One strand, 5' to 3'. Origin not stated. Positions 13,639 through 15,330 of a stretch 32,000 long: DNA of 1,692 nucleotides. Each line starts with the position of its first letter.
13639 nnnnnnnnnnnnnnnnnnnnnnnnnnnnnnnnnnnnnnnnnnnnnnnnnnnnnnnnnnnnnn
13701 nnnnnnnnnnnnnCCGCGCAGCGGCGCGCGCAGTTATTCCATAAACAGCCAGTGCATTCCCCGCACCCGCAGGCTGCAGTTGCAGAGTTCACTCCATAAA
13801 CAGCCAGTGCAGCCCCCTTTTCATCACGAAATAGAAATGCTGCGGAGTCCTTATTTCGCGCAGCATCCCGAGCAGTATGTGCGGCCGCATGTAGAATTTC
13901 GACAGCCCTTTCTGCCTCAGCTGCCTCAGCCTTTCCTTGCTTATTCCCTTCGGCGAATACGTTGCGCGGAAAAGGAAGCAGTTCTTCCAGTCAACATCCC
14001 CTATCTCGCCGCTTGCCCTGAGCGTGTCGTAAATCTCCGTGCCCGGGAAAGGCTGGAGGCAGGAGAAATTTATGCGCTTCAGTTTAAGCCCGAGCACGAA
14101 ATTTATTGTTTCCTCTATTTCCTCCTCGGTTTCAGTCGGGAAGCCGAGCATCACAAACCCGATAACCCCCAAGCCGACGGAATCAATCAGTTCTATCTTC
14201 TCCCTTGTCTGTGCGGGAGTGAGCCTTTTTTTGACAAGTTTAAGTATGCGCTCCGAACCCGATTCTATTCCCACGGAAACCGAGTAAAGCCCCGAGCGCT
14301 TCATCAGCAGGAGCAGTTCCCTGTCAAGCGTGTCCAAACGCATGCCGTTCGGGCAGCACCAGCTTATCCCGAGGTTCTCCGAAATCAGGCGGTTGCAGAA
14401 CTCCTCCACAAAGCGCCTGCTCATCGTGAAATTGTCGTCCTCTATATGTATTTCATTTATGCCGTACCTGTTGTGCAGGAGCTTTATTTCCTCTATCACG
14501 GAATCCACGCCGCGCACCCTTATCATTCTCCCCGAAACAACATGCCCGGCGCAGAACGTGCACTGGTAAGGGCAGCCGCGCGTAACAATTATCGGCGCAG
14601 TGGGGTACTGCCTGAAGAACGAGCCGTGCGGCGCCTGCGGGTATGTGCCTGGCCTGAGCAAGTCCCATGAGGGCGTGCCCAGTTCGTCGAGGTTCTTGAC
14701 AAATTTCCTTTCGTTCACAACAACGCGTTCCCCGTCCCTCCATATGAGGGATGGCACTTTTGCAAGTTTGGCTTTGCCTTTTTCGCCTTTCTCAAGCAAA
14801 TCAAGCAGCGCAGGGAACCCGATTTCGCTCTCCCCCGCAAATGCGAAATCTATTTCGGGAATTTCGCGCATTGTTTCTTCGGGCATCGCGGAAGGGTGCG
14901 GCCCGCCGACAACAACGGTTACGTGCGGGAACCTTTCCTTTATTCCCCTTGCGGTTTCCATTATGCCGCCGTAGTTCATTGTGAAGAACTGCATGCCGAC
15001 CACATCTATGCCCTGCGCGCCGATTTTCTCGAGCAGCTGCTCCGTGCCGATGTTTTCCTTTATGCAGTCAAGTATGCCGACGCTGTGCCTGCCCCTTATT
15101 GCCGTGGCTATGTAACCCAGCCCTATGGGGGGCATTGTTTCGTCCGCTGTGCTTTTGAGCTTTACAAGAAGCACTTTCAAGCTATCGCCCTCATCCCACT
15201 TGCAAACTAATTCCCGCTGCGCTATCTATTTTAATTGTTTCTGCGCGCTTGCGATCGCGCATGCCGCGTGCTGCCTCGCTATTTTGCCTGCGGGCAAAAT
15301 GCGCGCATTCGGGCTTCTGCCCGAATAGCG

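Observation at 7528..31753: Recurring pattern: gene termini and promoters are duplicated as short direct repeats 37-58 bp away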

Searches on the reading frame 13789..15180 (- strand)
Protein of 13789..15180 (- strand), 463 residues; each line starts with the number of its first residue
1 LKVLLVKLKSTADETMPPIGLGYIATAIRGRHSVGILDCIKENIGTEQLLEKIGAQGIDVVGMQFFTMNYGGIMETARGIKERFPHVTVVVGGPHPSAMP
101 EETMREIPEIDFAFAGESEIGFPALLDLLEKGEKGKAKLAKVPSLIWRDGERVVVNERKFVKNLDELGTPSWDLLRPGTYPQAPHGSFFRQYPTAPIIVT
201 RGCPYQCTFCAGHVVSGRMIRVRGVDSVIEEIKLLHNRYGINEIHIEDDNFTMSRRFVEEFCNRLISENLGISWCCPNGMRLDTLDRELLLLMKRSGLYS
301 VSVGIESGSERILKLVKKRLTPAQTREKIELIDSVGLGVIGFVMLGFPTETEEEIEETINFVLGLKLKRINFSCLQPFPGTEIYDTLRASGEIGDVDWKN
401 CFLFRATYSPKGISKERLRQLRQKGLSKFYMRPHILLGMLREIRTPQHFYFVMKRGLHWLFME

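Call 19: search_protein_families(library=pfam, proteins=[window:13789-15180:-])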
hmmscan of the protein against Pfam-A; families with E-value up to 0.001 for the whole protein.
window:13789-15180:- (463 aa): 2 families
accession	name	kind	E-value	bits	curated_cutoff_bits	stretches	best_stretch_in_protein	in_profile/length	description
PF04055.27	Radical_SAM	-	4.9e-27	95.6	29.5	1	197-362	1-166/166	Radical SAM superfamily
PF02310.24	B12-binding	-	2e-22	79.7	32.1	1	10-125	6-120/121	B12 binding domain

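Call 23: find_related_loci(query=window:13789-15180:-, collection=genome_contigs, flank=10000)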
Query window:13789-15180:- (463 aa) in genome_contigs; peptide patterns used: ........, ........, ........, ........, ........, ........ (x = any residue, [..] = any of these).
600 stretches matched a pattern (row limit reached: there are more); 371 encode a relative of the query (tblastn E <= 1e-3); the best 80 are kept; 80 distinct loci.
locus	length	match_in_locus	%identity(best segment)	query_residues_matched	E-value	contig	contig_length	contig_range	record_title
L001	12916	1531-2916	65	1-462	0e+0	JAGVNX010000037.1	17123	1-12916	MAG: Candidatus Iainarchaeum archaeon isolate DeMMO3_25 c_000000076099, whole genome shotgun sequence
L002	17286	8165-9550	62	1-462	0e+0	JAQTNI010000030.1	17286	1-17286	MAG: Candidatus ainarchaeum sp. isolate STA_60 NODE_6261_length_17286_cov_3.514016_Sandtown_A, whole genome shotgun sequ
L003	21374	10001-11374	46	1-460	2e-139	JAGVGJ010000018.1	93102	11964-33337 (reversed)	MAG: Candidatus Omnitrophota bacterium isolate DeMMO2_5 c_000000046414, whole genome shotgun sequence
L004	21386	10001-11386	42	1-461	8e-132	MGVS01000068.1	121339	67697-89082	MAG: Elusimicrobia bacterium RIFOXYD2_FULL_34_15 rifoxyd2_full_scaffold_31, whole genome shotgun sequence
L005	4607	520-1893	44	1-460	3e-131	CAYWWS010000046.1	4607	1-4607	MAG TPA_asm: Candidatus Woesearchaeota archaeon isolate SRP269290_co3_1000 genome assembly, contig: NODE_29342_length_46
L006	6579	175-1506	41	15-457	3e-126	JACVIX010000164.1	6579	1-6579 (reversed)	MAG: Candidatus Geothermincola primus isolate QZM4_2.bin.425 contig164, whole genome shotgun sequence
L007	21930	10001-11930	47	1-463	1e-139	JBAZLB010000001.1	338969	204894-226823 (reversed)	MAG: Candidatus Omnitrophota bacterium isolate SO_2017_LW4_158 scaffold_89_c1_LW137-91_2017, whole genome shotgun sequen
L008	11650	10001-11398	36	1-461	1e-100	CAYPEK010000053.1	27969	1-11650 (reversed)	MAG TPA_asm: uncultured bacterium isolate binchicken_co246_416 genome assembly, contig: NODE_2077_length_27969_cov_7.975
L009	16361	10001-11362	38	1-455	2e-100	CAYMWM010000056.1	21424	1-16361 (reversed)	MAG TPA_asm: uncultured Smithella sp. isolate SRP192927_co6_232 genome assembly, contig: NODE_5209_length_21424_cov_5.68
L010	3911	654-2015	38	1-455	1e-98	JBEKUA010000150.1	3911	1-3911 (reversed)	MAG: Smithella sp. isolate SPRUCE 570 SPRUCE_570_150, whole genome shotgun sequence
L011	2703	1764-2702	47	1-313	6e-93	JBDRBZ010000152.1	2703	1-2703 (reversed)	MAG: Candidatus Omnitrophota bacterium isolate MEGAHIT-group-1.155 k141_11120836, whole genome shotgun sequence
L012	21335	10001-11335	35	1-450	9e-87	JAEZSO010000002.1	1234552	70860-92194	MAG: Cyanobacteria bacterium OH_PDB_230 k127_409332, whole genome shotgun sequence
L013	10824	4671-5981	36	1-441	2e-83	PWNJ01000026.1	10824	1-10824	MAG: candidate division CSSED10-310 bacterium isolate CSSed10_310 CS-Sed10-C15730, whole genome shotgun sequence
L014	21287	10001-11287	36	16-445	2e-83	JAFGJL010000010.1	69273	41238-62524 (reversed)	MAG: Candidatus Omnitrophota bacterium isolate Zod_Metabat.276 k87_1684320, whole genome shotgun sequence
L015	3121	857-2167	35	16-461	2e-83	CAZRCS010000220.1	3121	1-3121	MAG TPA_asm: uncultured bacterium isolate binchicken_co42_297 genome assembly, contig: NODE_68297_length_3121_cov_13.247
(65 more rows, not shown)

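Call 26: find_related_loci(query=window:13789-15180:-, collection=metagenome_contigs, flank=10000)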
Query window:13789-15180:- (463 aa) in metagenome_contigs; peptide patterns used: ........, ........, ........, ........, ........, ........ (x = any residue, [..] = any of these).
600 stretches matched a pattern (row limit reached: there are more); 385 encode a relative of the query (tblastn E <= 1e-3); the best 80 are kept; 80 distinct loci.
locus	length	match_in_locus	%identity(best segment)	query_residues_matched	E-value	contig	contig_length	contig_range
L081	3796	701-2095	52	1-461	1e-161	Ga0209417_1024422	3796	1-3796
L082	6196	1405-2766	45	1-462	2e-138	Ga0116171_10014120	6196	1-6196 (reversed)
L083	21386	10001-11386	42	1-461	5e-132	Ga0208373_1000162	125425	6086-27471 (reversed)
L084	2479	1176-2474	43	1-433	7e-127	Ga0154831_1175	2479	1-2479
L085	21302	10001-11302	45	17-455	1e-124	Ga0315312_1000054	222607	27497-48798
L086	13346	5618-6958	36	1-454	1e-91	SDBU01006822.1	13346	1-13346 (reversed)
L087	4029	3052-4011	45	1-320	2e-91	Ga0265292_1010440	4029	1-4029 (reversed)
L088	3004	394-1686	34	15-445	4e-84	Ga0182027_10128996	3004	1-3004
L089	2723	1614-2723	39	1-371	9e-84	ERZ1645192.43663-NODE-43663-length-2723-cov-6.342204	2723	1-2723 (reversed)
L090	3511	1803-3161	34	1-447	2e-82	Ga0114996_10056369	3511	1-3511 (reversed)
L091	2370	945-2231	34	17-445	2e-80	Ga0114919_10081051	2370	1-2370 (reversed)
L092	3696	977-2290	33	14-447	2e-75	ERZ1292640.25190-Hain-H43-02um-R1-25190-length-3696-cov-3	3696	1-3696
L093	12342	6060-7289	33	17-432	1e-69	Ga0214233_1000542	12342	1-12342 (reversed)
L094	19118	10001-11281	31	16-445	3e-69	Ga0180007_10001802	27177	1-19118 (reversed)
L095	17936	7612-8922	31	16-460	5e-70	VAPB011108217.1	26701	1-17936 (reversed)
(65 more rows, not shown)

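Call 27: find_homologous_proteins(query=window:13789-15180:-, max_evalue=1e-60)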
Query window:13789-15180:- (463 aa): 1145 proteins with E <= 1e-60 among 8000 candidates; the best 120 are listed.
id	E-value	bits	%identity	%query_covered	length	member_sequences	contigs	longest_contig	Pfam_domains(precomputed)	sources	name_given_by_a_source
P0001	0.0e+0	1060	100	100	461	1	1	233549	PF04055.28,PF02310.25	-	-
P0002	4.2e-206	703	66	99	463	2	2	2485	PF04055.28,PF02310.25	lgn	-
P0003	9.4e-206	702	65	100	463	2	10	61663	PF04055.28,PF02310.25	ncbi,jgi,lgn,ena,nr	ncbi:MAG TPA: radical SAM protein [archaeon]|nr:radical SAM protein [archaeon]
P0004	1.3e-204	698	65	100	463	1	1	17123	PF04055.28,PF02310.25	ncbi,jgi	jgi:radical SAM superfamily enzyme YgiQ (UPF0313 family)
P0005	2.3e-204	697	63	100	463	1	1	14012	PF04055.28,PF02310.25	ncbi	ncbi:MAG: radical SAM protein [Candidatus Diapherotrites archaeon]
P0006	3.3e-203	694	63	100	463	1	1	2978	PF04055.28,PF02310.25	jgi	-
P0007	3.3e-202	690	62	100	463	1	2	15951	PF04055.28,PF02310.25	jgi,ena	-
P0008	2.6e-200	684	64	99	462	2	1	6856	PF04055.28,PF02310.25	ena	-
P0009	4.4e-198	677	61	100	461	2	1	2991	PF04055.28,PF02310.25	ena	-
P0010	4.6e-195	667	62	100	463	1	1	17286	PF04055.28,PF02310.25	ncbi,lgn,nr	ncbi:MAG: radical SAM protein [Candidatus ainarchaeum sp.]|nr:radical SAM protein [Candidatus ainarc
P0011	6.7e-190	650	61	99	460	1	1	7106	PF04055.28,PF02310.25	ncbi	-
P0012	1.5e-162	560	54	100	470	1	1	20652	PF04055.28,PF02310.25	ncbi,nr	ncbi:MAG: radical SAM protein [Candidatus Parcubacteria bacterium]|nr:radical SAM protein [Candidatu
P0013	2.2e-160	552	53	98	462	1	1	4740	PF04055.28,PF02310.25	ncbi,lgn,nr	ncbi:MAG: radical SAM protein [bacterium]|nr:radical SAM protein [bacterium]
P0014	9.4e-160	550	53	99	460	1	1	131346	PF04055.28,PF02310.25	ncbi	-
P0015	3.8e-159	548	53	100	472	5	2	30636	PF04055.28,PF02310.25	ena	-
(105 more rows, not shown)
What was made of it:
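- The source is a metagenomic contig of 233,549 bp (call 27).
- Tried and rejected: The genome and metagenome scans found nothing closer than 52-66% amino-acid identity (calls 23, 26, 27).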

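Call 28: find_encoding_contigs(protein=P0001, flank=10000, max_places=3)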
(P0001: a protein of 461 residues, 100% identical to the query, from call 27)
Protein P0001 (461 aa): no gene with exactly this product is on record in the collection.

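Call 52: find_encoding_contigs(protein=P0003, flank=10000, max_places=10)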
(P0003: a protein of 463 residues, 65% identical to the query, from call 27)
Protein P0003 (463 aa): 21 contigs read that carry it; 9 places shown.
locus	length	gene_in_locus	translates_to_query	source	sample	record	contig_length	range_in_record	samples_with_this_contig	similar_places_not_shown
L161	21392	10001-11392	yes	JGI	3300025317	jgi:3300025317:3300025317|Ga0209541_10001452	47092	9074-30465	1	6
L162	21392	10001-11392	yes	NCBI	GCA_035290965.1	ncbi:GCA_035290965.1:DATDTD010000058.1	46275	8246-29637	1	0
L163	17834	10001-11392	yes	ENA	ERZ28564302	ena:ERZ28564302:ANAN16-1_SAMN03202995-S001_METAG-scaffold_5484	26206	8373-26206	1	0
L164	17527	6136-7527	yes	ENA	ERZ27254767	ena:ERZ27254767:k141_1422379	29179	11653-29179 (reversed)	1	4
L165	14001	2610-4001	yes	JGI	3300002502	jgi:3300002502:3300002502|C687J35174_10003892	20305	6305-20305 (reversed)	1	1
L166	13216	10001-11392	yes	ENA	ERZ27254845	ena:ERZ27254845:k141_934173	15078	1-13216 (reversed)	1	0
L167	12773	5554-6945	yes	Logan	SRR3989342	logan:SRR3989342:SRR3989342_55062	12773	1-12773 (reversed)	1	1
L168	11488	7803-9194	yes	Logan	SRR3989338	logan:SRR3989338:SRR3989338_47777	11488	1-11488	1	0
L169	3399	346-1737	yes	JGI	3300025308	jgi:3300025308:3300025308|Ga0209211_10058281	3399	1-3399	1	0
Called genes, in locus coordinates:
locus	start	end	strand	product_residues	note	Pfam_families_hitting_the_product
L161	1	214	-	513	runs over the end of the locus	PF01522:Polysacc_deac_1 (weak)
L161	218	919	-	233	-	PF13641:Glyco_tranf_2_3 (weak), PF00535:Glycos_transf_2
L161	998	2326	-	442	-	PF01041:DegT_DnrJ_EryC1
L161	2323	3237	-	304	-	PF01073:3Beta_HSD, PF01370:Epimerase, PF01488:Shikimate_DH (weak), PF02719:Polysacc_synt_2, PF04321:RmlD_sub_bind, PF05368:NmrA, PF13460:NAD_binding_10, PF16363:GDP_Man_Dehyd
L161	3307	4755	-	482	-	-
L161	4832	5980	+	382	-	PF13439:Glyco_transf_4, PF13477:Glyco_trans_4_2, PF13579:Glyco_trans_4_4, PF00534:Glycos_transf_1, PF13692:Glyco_trans_1_4, PF13524:Glyco_trans_1_2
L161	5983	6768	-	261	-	-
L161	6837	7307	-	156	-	-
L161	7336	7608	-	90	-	-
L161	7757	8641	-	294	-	PF00535:Glycos_transf_2, PF10111:Glyco_tranf_2_2 (weak), PF13641:Glyco_tranf_2_3 (faint)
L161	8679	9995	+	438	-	PF04055:Radical_SAM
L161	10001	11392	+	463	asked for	PF02310:B12-binding, PF04055:Radical_SAM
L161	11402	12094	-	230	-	PF00535:Glycos_transf_2, PF10111:Glyco_tranf_2_2, PF13641:Glyco_tranf_2_3 (weak)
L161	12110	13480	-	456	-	-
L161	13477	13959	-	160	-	PF04101:Glyco_tran_28_C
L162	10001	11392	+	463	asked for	PF02310:B12-binding, PF04055:Radical_SAM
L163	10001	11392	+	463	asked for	PF02310:B12-binding, PF04055:Radical_SAM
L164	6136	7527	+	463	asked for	PF02310:B12-binding, PF04055:Radical_SAM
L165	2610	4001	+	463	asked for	PF02310:B12-binding, PF04055:Radical_SAM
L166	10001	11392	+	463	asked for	PF02310:B12-binding, PF04055:Radical_SAM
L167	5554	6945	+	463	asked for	PF02310:B12-binding, PF04055:Radical_SAM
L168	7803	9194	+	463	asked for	PF02310:B12-binding, PF04055:Radical_SAM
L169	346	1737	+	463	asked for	PF02310:B12-binding, PF04055:Radical_SAM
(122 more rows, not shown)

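Call 73: find_encoding_contigs(protein=P0005, flank=10000, max_places=2)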
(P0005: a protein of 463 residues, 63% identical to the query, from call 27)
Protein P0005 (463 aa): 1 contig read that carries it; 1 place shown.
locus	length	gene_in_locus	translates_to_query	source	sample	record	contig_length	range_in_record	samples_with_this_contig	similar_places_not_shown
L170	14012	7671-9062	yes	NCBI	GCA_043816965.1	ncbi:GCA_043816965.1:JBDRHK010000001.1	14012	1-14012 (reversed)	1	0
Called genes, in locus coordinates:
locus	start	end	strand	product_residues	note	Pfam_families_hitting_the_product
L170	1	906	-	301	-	PF02445:NadA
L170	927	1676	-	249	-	PF03447:NAD_binding_3, PF01958:Asp_DH_C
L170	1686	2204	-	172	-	PF01467:CTP_transf_like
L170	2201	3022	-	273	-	PF02749:QRPTase_N, PF01729:QRPTase_C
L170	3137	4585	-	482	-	PF01523:PmbA_TldD_1st (weak), PF19290:PmbA_TldD_2nd (faint), PF19289:PmbA_TldD_3rd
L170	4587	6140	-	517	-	PF19290:PmbA_TldD_2nd (faint), PF19289:PmbA_TldD_3rd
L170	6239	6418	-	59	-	-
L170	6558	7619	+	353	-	PF01368:DHH (weak), PF02272:DHHA1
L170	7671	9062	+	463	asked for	PF02310:B12-binding, PF04055:Radical_SAM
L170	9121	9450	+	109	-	-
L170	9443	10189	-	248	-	PF01965:DJ-1_PfpI (weak), PF13507:GATase_5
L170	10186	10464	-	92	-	-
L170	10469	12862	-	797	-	PF18072:FGAR-AT_linker, PF00586:AIRS, PF02769:AIRS_C, PF00586:AIRS, PF02769:AIRS_C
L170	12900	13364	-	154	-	PF02700:PurS (weak)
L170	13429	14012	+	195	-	PF13522:GATase_6, PF13537:GATase_7 (weak)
